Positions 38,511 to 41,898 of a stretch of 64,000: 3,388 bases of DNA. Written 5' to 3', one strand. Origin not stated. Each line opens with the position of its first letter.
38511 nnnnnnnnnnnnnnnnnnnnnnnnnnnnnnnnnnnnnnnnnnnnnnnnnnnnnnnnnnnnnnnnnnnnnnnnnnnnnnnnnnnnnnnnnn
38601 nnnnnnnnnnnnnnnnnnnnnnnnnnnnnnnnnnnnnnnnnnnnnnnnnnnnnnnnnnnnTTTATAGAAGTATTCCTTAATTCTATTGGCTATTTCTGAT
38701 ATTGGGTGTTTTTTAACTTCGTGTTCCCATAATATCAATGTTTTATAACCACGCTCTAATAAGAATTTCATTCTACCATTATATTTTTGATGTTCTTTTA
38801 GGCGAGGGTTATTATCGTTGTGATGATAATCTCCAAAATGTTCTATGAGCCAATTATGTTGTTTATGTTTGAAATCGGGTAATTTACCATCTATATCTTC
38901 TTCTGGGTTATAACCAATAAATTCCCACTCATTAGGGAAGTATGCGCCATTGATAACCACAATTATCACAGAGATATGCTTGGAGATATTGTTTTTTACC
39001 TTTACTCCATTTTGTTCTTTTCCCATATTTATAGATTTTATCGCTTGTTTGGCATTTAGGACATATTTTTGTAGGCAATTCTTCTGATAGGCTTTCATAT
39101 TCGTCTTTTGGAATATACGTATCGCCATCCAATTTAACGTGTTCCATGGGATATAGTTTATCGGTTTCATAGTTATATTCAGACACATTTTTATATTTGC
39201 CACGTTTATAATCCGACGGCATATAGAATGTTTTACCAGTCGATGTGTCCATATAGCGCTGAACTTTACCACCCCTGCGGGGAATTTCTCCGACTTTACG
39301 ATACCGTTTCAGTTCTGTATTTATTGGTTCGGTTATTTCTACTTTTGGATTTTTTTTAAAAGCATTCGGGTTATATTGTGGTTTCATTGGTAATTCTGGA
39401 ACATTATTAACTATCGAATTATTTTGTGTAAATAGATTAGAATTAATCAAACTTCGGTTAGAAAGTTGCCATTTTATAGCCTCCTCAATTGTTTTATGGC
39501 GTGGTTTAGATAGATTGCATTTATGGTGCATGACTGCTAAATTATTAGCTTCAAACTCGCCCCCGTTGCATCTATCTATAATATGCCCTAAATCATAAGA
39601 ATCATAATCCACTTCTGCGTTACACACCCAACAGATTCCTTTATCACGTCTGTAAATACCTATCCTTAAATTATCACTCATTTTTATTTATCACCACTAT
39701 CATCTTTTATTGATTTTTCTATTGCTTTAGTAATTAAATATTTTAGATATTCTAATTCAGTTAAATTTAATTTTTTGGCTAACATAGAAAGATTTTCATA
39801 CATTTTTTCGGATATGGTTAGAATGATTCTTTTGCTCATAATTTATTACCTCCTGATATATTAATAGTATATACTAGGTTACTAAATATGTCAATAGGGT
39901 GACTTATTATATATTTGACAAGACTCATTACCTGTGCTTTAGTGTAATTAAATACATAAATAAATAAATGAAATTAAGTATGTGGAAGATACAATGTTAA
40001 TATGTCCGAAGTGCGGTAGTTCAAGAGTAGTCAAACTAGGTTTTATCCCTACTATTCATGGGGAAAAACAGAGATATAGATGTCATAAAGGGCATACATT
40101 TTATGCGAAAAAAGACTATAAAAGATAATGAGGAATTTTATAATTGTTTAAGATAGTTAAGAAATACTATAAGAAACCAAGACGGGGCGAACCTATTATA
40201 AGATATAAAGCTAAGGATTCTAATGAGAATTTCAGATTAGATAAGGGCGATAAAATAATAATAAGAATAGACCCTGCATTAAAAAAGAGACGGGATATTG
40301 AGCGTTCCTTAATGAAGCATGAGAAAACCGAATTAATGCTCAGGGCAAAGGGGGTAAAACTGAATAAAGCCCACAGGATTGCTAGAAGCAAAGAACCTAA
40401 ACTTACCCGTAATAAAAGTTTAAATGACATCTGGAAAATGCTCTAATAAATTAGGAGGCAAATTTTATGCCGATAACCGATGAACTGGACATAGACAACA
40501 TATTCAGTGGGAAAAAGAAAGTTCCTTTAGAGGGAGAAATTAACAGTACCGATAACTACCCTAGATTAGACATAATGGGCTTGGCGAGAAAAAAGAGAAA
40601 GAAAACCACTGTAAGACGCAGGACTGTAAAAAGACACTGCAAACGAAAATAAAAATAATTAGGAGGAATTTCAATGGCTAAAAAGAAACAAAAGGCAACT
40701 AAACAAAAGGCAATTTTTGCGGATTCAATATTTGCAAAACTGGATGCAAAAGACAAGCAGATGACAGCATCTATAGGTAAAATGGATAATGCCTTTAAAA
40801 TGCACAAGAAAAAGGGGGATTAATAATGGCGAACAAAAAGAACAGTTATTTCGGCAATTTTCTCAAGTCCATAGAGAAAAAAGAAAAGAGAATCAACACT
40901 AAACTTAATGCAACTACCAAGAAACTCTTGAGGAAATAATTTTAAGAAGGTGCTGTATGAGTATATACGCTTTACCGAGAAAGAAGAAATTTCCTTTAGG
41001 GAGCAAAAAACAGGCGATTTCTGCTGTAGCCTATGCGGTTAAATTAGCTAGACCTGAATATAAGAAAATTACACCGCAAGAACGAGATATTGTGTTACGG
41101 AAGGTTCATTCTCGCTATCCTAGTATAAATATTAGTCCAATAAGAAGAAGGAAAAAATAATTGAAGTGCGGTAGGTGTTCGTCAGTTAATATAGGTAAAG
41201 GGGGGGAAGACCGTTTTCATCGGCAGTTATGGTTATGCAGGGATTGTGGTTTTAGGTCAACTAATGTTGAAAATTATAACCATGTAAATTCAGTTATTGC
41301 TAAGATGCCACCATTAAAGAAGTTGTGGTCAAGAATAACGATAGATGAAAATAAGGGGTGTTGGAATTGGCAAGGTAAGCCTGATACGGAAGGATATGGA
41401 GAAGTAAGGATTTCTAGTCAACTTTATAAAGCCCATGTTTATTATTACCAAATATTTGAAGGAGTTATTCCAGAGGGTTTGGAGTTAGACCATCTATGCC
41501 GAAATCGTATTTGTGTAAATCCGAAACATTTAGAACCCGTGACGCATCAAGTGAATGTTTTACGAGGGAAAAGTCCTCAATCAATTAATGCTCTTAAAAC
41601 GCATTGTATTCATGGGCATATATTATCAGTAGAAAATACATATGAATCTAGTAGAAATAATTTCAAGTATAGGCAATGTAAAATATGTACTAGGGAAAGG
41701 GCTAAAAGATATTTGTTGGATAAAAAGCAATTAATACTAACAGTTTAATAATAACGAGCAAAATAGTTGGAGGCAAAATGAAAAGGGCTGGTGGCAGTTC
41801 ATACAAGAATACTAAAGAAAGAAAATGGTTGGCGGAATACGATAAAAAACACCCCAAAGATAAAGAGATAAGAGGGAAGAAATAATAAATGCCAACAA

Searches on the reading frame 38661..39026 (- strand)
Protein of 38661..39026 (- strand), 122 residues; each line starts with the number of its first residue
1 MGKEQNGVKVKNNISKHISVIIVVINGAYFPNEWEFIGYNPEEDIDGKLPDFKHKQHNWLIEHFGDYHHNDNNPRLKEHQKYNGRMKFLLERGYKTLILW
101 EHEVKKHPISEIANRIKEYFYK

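Call 58: search_protein_families(library=pfam, proteins=[window:38661-39026:-], max_evalue=1)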
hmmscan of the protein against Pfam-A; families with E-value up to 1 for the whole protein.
seq(122 aa): 1 family
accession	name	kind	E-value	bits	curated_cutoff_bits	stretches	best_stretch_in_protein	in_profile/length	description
PF04480.18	DUF559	-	0.0061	16.9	20.6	1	44-114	40-102/109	Protein of unknown function (DUF559)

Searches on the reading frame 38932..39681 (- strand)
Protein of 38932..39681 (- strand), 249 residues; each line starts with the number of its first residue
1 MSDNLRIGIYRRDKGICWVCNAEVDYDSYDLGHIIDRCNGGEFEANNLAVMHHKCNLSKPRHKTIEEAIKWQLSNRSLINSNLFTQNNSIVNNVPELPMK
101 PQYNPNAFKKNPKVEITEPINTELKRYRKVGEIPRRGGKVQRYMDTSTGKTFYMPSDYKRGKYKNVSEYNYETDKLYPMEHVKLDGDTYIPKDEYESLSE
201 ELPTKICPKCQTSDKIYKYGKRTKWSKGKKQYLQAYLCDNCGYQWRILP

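Call 17: search_protein_families(library=pfam, proteins=[window:38932-39681:-], max_evalue=0.01)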
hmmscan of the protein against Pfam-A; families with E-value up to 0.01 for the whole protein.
window:38932-39681:- (249 aa): 2 families
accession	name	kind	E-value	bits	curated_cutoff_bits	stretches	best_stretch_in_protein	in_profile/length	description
PF14279.12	HNH_5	-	0.0039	17.5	27.5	1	17-59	1-43/56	HNH endonuclease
PF08274.17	Zn_Ribbon_YjdM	-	0.0093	16.4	30.8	0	206-245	4-29/30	PhnA Zinc-Ribbon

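Call 18: search_protein_families(library=phrogs, proteins=[window:38932-39681:-], max_evalue=0.001)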
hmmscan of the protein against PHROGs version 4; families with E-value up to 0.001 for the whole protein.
window:38932-39681:- (249 aa): 10 families
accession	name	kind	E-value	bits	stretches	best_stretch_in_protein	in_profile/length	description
phrog_5718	-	DNA, RNA and nucleotide metabolism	2e-07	31.4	1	8-72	122-186/394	HNH endonuclease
phrog_338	-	DNA, RNA and nucleotide metabolism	3.9e-07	30.7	1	12-66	205-266/340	HNH endonuclease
phrog_6050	-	DNA, RNA and nucleotide metabolism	2.1e-06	27.8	1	9-68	306-366/402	HNH endonuclease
phrog_144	-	DNA, RNA and nucleotide metabolism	4.3e-06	27.5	1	4-70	74-143/175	HNH endonuclease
phrog_7785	-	DNA, RNA and nucleotide metabolism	9.8e-06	26.6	1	9-73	65-124/147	HNH endonuclease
phrog_9508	-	DNA, RNA and nucleotide metabolism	1.5e-05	26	1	11-60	17-72/171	HNH endonuclease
phrog_2214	-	DNA, RNA and nucleotide metabolism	2.6e-05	24.5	1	5-83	184-256/429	HNH endonuclease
phrog_16726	-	DNA, RNA and nucleotide metabolism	6.5e-05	23.8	1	5-67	84-147/308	HNH endonuclease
phrog_9645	-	DNA, RNA and nucleotide metabolism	0.00011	22.9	1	18-75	27-85/168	HNH endonuclease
phrog_333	-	DNA, RNA and nucleotide metabolism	0.00012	23.3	1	5-59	24-78/138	HNH endonuclease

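Call 24: find_related_loci(query=window:38932-39681:-, collection=viral_contigs, flank=6000)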
Query window:38932-39681:- (249 aa) in viral_contigs; peptide patterns used: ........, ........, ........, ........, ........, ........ (x = any residue, [..] = any of these).
6 stretches matched a pattern, but none encodes a relative of the query by tblastn (E <= 1e-3).

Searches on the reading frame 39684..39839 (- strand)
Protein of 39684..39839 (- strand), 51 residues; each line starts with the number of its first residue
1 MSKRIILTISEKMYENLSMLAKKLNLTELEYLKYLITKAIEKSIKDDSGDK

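Call 58: search_protein_families(library=pfam, proteins=[window:39684-39839:-], max_evalue=1)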
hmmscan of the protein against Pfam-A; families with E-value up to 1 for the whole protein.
window:39684-39839:- (51 aa): 2 families
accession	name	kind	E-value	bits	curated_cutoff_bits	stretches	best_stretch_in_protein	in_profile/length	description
PF07878.17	RHH_5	-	0.0015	18.7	26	1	2-42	1-41/43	CopG-like RHH_1 or ribbon-helix-helix domain, RHH_5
PF17334.7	CsgA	-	0.01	17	25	1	2-44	22-64/83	Minor curli fiber component A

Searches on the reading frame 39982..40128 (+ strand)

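Call 58: search_protein_families(library=pfam, proteins=[window:39982-40128:+], max_evalue=1)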
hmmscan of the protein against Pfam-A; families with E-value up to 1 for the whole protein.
window:39982-40128:+ (48 aa): 16 families
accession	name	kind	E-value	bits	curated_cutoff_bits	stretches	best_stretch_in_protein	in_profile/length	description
PF23454.1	Zn_ribbon_Brz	-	0.00016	22.6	27.9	2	1-19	1-19/58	Transcriptional regulator Brz zinc beta ribbon domain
PF03811.18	Zn_ribbon_InsA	-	0.0019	18.3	26.1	1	7-36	7-33/35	InsA N-terminal domain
PF09723.15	Zn_ribbon_8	-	0.0023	18.4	34.4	1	4-19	25-40/41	Zinc ribbon domain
PF19108.5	DUF5795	-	0.0071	16.8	27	1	2-36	33-66/74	Family of unknown function (DUF5795)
PF13408.12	Zn_ribbon_recom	-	0.012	16.4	25.3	1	5-41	5-36/58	Recombinase zinc beta ribbon domain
PF20173.3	ZnF_RZ-type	-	0.031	14.3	27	1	25-41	5-21/54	RZ type zinc finger domain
PF25208.1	DUF7838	-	0.04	14.3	28.5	1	7-36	8-38/55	Domain of unknown function (DUF7838)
PF09416.16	UPF1_Zn_bind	-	0.042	14.2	25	1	2-29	57-84/152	RNA helicase (UPF2 interacting domain)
PF06676.16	DUF1178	-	0.044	14.6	31.6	1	3-35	30-62/147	Protein of unknown function (DUF1178)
PF08274.17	Zn_Ribbon_YjdM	-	0.052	14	30.8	1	2-13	16-27/30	PhnA Zinc-Ribbon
PF12760.12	Zn_ribbon_IS1595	-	0.058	13.8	25.4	1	7-35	20-41/46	Transposase zinc-ribbon domain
PF08792.16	A2L_zn_ribbon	-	0.062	13.4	22.9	1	3-15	19-31/33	A2L zinc ribbon domain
PF15407.12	Spo7_2_N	-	0.074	13.1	25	1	13-47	25-59/64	Sporulation protein family 7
PF17136.10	ribosomal_L24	-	0.098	13.4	27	1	5-37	32-62/65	Ribosomal proteins 50S L24/mitochondrial 39S L24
PF10058.14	Zn_ribbon_10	-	0.14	12.4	24.2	1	5-36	22-49/54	ER junction formation factor lunapark, zinc ribbon finger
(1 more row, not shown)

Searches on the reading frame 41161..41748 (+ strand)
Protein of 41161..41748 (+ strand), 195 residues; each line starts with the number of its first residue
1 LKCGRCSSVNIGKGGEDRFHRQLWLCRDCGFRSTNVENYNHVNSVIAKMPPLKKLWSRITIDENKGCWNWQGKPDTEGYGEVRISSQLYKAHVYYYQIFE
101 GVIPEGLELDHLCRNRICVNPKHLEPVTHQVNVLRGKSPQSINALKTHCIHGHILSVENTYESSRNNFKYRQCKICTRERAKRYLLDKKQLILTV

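Call 17: search_protein_families(library=pfam, proteins=[window:41161-41748:+], max_evalue=0.01)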
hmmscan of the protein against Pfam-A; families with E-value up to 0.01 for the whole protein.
window:41161-41748:+ (195 aa): 1 family
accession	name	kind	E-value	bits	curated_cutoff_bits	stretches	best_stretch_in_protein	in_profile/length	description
PF13392.12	HNH_3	-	1.2e-09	38.1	24.8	1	89-133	1-45/46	HNH endonuclease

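Call 18: search_protein_families(library=phrogs, proteins=[window:41161-41748:+], max_evalue=0.001)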
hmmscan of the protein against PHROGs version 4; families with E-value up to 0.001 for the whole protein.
window:41161-41748:+ (195 aa): 9 families
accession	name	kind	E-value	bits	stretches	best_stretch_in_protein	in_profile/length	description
phrog_826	-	DNA, RNA and nucleotide metabolism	3.4e-46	159.1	1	35-190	54-208/281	HNH endonuclease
phrog_1872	-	DNA, RNA and nucleotide metabolism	5.2e-28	99.1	1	49-142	17-115/166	endonuclease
phrog_3593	-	DNA, RNA and nucleotide metabolism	1.8e-26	94.1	1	17-140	20-144/210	HNH endonuclease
phrog_1492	-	DNA, RNA and nucleotide metabolism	1.8e-19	71.2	1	64-186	77-209/414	HNH endonuclease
phrog_6254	-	DNA, RNA and nucleotide metabolism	1.6e-18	68.4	1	58-162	5-101/154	HNH endonuclease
phrog_59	-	DNA, RNA and nucleotide metabolism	2.8e-12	47.7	1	36-138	123-237/423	HNH endonuclease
phrog_4842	-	DNA, RNA and nucleotide metabolism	4.5e-11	43.8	1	53-134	65-145/154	HNH endonuclease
phrog_10495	-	DNA, RNA and nucleotide metabolism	6.5e-09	36.8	1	89-135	8-54/63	HNH endonuclease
phrog_99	-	DNA, RNA and nucleotide metabolism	1.6e-08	35.6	1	47-135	106-204/383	HNH endonuclease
